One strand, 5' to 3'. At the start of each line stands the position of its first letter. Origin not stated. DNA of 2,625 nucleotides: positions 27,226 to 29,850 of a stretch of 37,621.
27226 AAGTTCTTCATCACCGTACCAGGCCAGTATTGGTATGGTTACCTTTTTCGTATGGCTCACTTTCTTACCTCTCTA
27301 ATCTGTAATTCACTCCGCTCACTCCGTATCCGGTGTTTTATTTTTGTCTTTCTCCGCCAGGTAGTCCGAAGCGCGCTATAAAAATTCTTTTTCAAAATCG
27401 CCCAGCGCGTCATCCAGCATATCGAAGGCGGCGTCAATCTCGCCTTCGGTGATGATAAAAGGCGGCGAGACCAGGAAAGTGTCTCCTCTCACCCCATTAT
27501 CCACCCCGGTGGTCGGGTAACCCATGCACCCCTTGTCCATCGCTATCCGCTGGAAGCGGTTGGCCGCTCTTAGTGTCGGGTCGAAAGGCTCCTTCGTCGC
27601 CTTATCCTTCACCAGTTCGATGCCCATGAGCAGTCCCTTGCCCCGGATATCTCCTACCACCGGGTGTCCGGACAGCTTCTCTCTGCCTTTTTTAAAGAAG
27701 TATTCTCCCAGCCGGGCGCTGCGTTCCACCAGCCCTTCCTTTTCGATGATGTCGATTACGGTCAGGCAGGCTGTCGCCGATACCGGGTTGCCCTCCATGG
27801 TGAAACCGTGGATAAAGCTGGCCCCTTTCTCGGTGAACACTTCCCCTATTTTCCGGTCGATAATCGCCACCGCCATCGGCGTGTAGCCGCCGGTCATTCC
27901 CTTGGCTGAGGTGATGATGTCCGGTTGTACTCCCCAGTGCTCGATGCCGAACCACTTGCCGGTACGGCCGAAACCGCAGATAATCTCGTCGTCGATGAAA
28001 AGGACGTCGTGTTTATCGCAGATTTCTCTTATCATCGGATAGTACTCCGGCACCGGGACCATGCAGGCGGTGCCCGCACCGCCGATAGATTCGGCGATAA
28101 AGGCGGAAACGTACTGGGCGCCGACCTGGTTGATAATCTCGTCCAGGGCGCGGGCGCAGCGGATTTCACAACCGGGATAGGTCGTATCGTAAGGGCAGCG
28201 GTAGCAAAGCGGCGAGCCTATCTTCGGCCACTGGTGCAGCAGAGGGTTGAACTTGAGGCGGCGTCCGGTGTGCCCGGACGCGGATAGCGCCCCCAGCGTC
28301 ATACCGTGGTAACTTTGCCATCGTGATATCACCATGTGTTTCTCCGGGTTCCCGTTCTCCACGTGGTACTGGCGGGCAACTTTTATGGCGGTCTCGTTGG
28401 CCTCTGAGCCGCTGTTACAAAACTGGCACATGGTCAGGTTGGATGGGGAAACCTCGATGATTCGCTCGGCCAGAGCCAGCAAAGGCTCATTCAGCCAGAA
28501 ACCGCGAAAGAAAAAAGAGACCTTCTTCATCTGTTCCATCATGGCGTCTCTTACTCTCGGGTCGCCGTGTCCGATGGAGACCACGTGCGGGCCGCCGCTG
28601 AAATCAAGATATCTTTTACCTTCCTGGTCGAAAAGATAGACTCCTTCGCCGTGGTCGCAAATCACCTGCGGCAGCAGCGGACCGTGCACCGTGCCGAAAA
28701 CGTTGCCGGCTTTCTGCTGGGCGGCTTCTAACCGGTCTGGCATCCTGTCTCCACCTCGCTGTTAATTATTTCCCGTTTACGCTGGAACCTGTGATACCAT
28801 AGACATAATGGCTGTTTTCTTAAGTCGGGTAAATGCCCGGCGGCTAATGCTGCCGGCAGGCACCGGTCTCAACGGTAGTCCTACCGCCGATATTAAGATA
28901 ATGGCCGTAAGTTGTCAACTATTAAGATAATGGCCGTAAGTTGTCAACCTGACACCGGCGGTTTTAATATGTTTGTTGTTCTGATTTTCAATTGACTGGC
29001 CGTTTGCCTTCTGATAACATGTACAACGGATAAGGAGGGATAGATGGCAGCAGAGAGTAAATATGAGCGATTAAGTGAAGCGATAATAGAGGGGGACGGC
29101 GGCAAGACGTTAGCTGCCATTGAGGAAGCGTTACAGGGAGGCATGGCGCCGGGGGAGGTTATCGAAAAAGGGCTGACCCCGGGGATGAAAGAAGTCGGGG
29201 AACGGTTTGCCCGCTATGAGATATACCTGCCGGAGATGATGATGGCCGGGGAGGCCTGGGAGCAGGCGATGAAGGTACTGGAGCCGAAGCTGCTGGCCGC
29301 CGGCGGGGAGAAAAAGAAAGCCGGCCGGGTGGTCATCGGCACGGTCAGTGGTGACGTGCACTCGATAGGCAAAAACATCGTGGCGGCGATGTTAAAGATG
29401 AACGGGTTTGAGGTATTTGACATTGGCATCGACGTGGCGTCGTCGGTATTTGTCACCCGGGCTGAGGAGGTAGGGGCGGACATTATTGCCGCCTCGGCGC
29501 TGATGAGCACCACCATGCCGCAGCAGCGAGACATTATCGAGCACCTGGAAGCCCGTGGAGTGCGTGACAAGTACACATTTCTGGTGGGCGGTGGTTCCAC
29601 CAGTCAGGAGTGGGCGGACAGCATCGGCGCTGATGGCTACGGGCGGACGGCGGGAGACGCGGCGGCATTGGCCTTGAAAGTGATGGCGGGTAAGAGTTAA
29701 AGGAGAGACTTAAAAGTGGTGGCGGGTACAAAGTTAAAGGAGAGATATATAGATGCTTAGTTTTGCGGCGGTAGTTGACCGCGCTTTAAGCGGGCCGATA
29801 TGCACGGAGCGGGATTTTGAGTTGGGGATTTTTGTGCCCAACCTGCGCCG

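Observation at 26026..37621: Candidate undescribed corrinoid-dependent pathway: pyrrolysine-free MtmB homologues each coupled to a class-III aminotransferase, with a LarA-type racemase, AsnC regulator and MFS transporter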

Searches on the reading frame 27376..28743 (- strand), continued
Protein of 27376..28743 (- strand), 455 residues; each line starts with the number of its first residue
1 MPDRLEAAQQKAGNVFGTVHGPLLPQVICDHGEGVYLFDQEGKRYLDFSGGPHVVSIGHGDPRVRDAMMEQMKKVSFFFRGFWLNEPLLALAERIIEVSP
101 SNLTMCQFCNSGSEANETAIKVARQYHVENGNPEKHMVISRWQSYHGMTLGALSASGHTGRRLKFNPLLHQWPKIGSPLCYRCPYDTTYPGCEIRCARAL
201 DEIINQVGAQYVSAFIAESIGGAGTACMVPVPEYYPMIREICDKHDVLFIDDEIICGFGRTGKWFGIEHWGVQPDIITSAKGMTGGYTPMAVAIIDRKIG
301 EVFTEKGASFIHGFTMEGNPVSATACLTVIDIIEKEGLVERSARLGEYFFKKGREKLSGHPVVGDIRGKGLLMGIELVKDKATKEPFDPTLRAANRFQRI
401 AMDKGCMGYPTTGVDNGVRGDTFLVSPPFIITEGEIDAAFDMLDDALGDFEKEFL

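Call 71: search_protein_families(library=ncbifam, proteins=[L109:194-1222:+, L109:2289-3458:+, L109:3502-4971:+, L109:4972-5406:+, L109:6804-7733:+, L109:7776-8975:+, L109:9007-9801:+, L109:9877-11616:+, L108:3104-3739:-, L108:3750-4178:-], max_evalue=0.00001)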
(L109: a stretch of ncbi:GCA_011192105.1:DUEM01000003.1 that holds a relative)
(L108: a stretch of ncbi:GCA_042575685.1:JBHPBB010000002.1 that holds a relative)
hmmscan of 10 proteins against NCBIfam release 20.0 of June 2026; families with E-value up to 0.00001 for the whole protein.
L109:194-1222:+ (342 aa): 5 families
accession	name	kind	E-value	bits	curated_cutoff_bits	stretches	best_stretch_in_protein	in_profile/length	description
NF004889.0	PRK06252.1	subfamily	9.3e-82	274.7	244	1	10-340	4-335/340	methylcobalamin:coenzyme M methyltransferase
TIGR01463.1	mtaA_cmuA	subfamily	2.5e-81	273.6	235.4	1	9-340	2-337/340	MtaA/CmuA family methyltransferase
NF040654.1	MtaA_Meth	equivalog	1.1e-77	261.3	400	1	11-340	2-334/337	methylcobamide:CoM methyltransferase MtaA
NF041608.1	methylcob_mtaseMtbA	equivalog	4.6e-55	187.1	600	1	10-339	4-335/339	methylcobamide:CoM methyltransferase MtbA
TIGR01464.1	hemE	equivalog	1.7e-15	56.9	302.95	1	52-286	41-281/338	uroporphyrinogen decarboxylase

L109:2289-3458:+ (389 aa): 16 families
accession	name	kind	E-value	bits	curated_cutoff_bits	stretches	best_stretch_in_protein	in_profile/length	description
TIGR02638.1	lactal_redase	equivalog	1.1e-117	393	523.15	1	8-383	5-379/379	lactaldehyde reductase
NF053866.1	CholDhdGbsBBac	equivalog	3.8e-112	374.8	550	1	3-387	8-391/392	choline dehydrogenase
NF041833.1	Fe_ADH_ErcA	equivalog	6.8e-111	371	550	1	6-386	5-381/382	alcohol dehydrogenase-like regulatory protein ErcA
NF007911.0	PRK10624.1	equivalog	4e-105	351.9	537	1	16-387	14-382/382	lactaldehyde reductase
NF007363.0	PRK09860.1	equivalog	6.9e-95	318.4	581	1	4-386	3-382/383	L-threonine dehydrogenase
NF050025.1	SulfAcetaldRedSarD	equivalog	1.5e-87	294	700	1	11-387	9-385/385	sulfoacetaldehyde reductase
NF010378.0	PRK13805.1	equivalog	3.5e-82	276.6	951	1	7-389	459-866/872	bifunctional acetaldehyde-CoA/alcohol dehydrogenase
NF058672.1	4HyButDHCUPNE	equivalog_domain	2.1e-80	270.7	500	1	16-385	13-376/378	4-hydroxybutyrate dehydrogenase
NF011998.0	PRK15454.1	equivalog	2.2e-78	263.8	556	1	5-386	22-394/395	ethanolamine utilization ethanol dehydrogenase EutG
TIGR03405.1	Phn_Fe-ADH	equivalog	2.1e-59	201.1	423.7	1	15-320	9-315/355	iron-containing alcohol dehydrogenase PsrA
TIGR04266.1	NDMA_methanol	equivalog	4.8e-50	170.6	625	1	9-339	16-349/420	NDMA-dependent methanol dehydrogenase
NF011717.0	PRK15138.1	equivalog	3.2e-27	95.6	645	1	39-361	37-364/387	alcohol dehydrogenase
NF041822.1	daptide_DH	equivalog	3.9e-20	72.1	300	1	36-226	4-198/363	daptide-type RiPP biosynthesis dehydogenase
NF006941.0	PRK09423.1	subfamily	1.1e-11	44.2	336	1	5-114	3-109/367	glycerol dehydrogenase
NF053832.1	GlycoaldRedHalo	equivalog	2.7e-07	30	550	1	5-109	3-104/363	glycolaldehyde reductase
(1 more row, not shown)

L109:3502-4971:+ (489 aa): 41 families (the best 25 are shown)
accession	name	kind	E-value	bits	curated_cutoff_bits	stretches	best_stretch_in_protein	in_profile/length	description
TIGR01722.1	MMSDH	subfamily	2.6e-161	537.5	448.5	1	8-488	2-477/477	CoA-acylating methylmalonate-semialdehyde dehydrogenase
NF042993.1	AlphKGSA_gudD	equivalog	7e-108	361.4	770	1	6-485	3-479/481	alpha-ketoglutaric semialdehyde dehydrogenase GucD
NF052305.1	DioxValDhHalo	equivalog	1.5e-103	347.3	750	1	6-487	4-482/483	2,5-dioxovalerate dehydrogenase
TIGR01804.1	BADH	equivalog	9e-102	340.9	668.6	1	10-467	1-454/467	betaine-aldehyde dehydrogenase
TIGR02299.1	HpaE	equivalog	4.2e-96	322.4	638.35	1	8-484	2-474/488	5-carboxymethyl-2-hydroxymuconate semialdehyde dehydrogenase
NF009725.0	PRK13252.1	equivalog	1.4e-95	320.5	593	1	6-484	6-477/488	betaine-aldehyde dehydrogenase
NF045735.1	PaDhStyDPseudo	equivalog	1e-91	308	850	1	8-485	4-480/483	phenylacetaldehyde dehydrogenase StyD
NF045736.1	PaDhStyDRhodo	equivalog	2.4e-86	290.2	800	1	8-484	4-475/479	phenylacetaldehyde dehydrogenase StyD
TIGR01780.1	SSADH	subfamily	1.9e-85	287.4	646.35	1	26-466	1-434/448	succinate-semialdehyde dehydrogenase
NF010000.0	PRK13473.1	subfamily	5.6e-85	285.8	615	1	7-465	3-453/475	aminobutyraldehyde dehydrogenase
TIGR03216.1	OH_muco_semi_DH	equivalog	1.5e-83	281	693.25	1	7-485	1-478/481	2-hydroxymuconic semialdehyde dehydrogenase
NF002852.0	PRK03137.1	subfamily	3.7e-83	280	648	1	10-487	40-513/514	L-glutamate gamma-semialdehyde dehydrogenase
NF006916.0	PRK09407.1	equivalog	3e-80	270.3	521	1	17-485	29-491/526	succinic semialdehyde dehydrogenase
NF040648.1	lactal_redase_Meth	equivalog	1.7e-78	264.7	650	1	10-478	2-454/463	lactaldehyde dehydrogenase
TIGR01237.1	D1pyr5carbox2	equivalog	4.9e-78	263.1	659.65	1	8-488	34-511/511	L-glutamate gamma-semialdehyde dehydrogenase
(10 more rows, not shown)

L109:4972-5406:+ (144 aa): 0 families

L109:6804-7733:+ (309 aa): 2 families
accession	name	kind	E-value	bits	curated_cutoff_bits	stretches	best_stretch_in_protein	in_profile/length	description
TIGR02662.1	dinitro_DRAG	equivalog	1.6e-23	83.4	337.05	2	7-162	2-160/287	ADP-ribosyl-[dinitrogen reductase] hydrolase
NF041672.1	ADPriboarghdlase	equivalog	8.3e-20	70.9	490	1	120-307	186-359/361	ADP-ribosylarginine hydrolase Tri1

L109:7776-8975:+ (399 aa): 3 families
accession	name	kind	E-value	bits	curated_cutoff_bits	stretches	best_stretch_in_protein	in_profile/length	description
NF004889.0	PRK06252.1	subfamily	4e-08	32.6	244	1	128-345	86-292/340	methylcobalamin:coenzyme M methyltransferase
TIGR01463.1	mtaA_cmuA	subfamily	1.1e-07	31.4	235.4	1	137-387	93-334/340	MtaA/CmuA family methyltransferase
NF040654.1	MtaA_Meth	equivalog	6.7e-07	28.6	400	1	135-295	90-244/337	methylcobamide:CoM methyltransferase MtaA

L109:9007-9801:+ (264 aa): 4 families
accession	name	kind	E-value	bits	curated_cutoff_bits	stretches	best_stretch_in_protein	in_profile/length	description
NF005719.0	PRK07535.1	domain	1.1e-101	339.5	259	1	1-263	1-263/268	methyltetrahydrofolate:corrinoid/iron-sulfur protein methyltransferase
NF040758.1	CODH_ACS_meth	exception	6.8e-41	140.3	370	1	2-255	5-259/261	carbon monoxide dehydrogenase/acetyl-CoA synthase methytransferase subunit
TIGR02082.1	metH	equivalog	2.2e-40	138.2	1010.85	1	2-238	344-595/1182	methionine synthase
NF007024.0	PRK09490.1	equivalog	4.9e-21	74.3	1497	1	4-230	363-604/1234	methionine synthase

L109:9877-11616:+ (579 aa): 3 families
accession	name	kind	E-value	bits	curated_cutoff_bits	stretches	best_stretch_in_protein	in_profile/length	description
NF040756.1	corr_regen_AcsV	exception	1.4e-126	423.4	800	2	82-574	120-620/632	corrinoid activation/regeneration protein AcsV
TIGR04270.1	Rama_corrin_act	subfamily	2.8e-40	138.2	500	1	168-577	2-416/534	methylamine methyltransferase corrinoid protein reductive activase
TIGR01941.1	nqrF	equivalog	1.9e-11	43.6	295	1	3-67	58-122/405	NADH:ubiquinone reductase (Na(+)-transporting) subunit F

L108:3104-3739:- (211 aa): 12 families
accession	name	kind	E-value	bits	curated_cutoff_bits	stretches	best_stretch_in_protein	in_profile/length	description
NF047996.1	corrin_MtgC_2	exception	5.7e-64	215.5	370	1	8-210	9-211/212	glycine betaine-specific corrinoid protein MtgC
TIGR02370.1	pyl_corrinoid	subfamily_domain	4.9e-50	169.7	215.3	1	8-198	3-194/197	methyltransferase cognate corrinoid protein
NF041607.1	dimeth_corrin_MtbC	equivalog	7.1e-46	156.3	350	1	26-207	19-201/203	dimethylamine corrinoid protein MtbC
NF047995.1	corrinoid_MtgC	exception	8.7e-45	152.8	310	1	8-210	9-214/215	glycine betaine-specific corrinoid protein MtgC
TIGR02082.1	metH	equivalog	3.2e-38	131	1010.85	1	19-209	662-858/1182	methionine synthase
NF040669.1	MtaC2_Meth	equivalog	1.6e-36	126.1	450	1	18-209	57-246/267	methanol--corrinoid protein MtaC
NF040655.1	MtaC_Meth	equivalog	1.6e-36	125.7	420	1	17-210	49-239/253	methanol--corrinoid protein MtaC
NF007024.0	PRK09490.1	equivalog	7.5e-34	116.7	1497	1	36-184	694-845/1234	methionine synthase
NF002612.0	PRK02261.1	equivalog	3.1e-12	46.2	110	1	88-178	3-92/148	methylaspartate mutase subunit S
NF052513.1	TransRegCarH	equivalog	2.4e-10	40.2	400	1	6-192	86-262/274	HTH-type transcriptional repressor CarH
TIGR01501.1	MthylAspMutase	equivalog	1.9e-08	34.2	135.8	1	89-165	2-78/134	methylaspartate mutase subunit S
NF040743.1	ornith_mutase_E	equivalog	8.2e-06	24.1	800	1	88-211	595-725/730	D-ornithine 4,5-aminomutase subunit OraE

L108:3750-4178:- (142 aa): 0 families

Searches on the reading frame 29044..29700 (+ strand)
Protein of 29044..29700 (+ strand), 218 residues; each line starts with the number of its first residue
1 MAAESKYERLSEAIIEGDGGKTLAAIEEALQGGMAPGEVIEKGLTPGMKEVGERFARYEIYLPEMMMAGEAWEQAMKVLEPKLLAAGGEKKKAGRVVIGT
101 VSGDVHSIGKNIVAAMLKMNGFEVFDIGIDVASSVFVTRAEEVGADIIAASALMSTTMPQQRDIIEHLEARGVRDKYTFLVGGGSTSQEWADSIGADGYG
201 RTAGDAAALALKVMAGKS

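Call 3: search_protein_families(library=pfam, proteins=[window:29044-29700:+], max_evalue=0.01)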
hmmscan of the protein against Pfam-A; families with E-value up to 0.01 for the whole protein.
window:29044-29700:+ (218 aa): 2 families
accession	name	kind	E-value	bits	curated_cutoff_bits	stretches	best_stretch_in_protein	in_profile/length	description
PF02310.24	B12-binding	-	7.1e-25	87.6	32.1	1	94-206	1-119/121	B12 binding domain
PF02607.22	B12-binding_2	-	1.9e-21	76.5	23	1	8-80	3-74/74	B12 binding domain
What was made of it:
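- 29044..29700 (+): Cognate corrinoid protein (MtmC/MtgC-like). PF02310 and PF02607 (call 3).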

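Call 4: search_protein_families(library=ncbifam, proteins=[window:29044-29700:+], max_evalue=0.01)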
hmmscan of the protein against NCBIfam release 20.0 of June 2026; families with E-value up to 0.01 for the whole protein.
window:29044-29700:+ (218 aa): 15 families
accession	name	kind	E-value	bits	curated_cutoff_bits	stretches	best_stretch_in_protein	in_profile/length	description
TIGR02370.1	pyl_corrinoid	subfamily_domain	2.8e-66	222.7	215.3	1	10-206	2-197/197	methyltransferase cognate corrinoid protein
NF047995.1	corrinoid_MtgC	exception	3.3e-63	213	310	1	7-215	5-214/215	glycine betaine-specific corrinoid protein MtgC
NF041607.1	dimeth_corrin_MtbC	equivalog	2.1e-57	194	350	1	10-209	1-198/203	dimethylamine corrinoid protein MtbC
NF047996.1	corrin_MtgC_2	exception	2.9e-50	170.7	370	1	11-206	9-202/212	glycine betaine-specific corrinoid protein MtgC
TIGR02082.1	metH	equivalog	1.1e-38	132.5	1010.85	1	5-199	645-837/1182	methionine synthase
NF040669.1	MtaC2_Meth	equivalog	4.6e-38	131.1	450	1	4-214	40-246/267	methanol--corrinoid protein MtaC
NF040655.1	MtaC_Meth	equivalog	4.8e-34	117.5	420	1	8-216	37-240/253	methanol--corrinoid protein MtaC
NF007024.0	PRK09490.1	equivalog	1.9e-31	108.7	1497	1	7-189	662-845/1234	methionine synthase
NF002612.0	PRK02261.1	equivalog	1.3e-14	53.9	110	1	94-183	4-92/148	methylaspartate mutase subunit S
TIGR01501.1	MthylAspMutase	equivalog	7.6e-12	45.1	135.8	1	96-184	4-91/134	methylaspartate mutase subunit S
NF052513.1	TransRegCarH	equivalog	6.4e-10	38.8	400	1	5-160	82-231/274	HTH-type transcriptional repressor CarH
NF052385.1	Lys_5_6_beta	equivalog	7.1e-09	35.7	280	1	119-212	136-235/241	lysine 5,6-aminomutase subunit beta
NF040743.1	ornith_mutase_E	equivalog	3.3e-08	32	800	1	90-203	592-713/730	D-ornithine 4,5-aminomutase subunit OraE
TIGR00640.1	acid_CoA_mut_C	subfamily_domain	4e-05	23.6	57.45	1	95-193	4-100/132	methylmalonyl-CoA mutase C-terminal domain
NF006944.0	PRK09426.1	equivalog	0.00041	18.4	876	1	76-189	572-684/721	methylmalonyl-CoA mutase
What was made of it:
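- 29044..29700 (+): TIGR02370 scores 222.7, above its cut-off of 215.3 (call 4).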
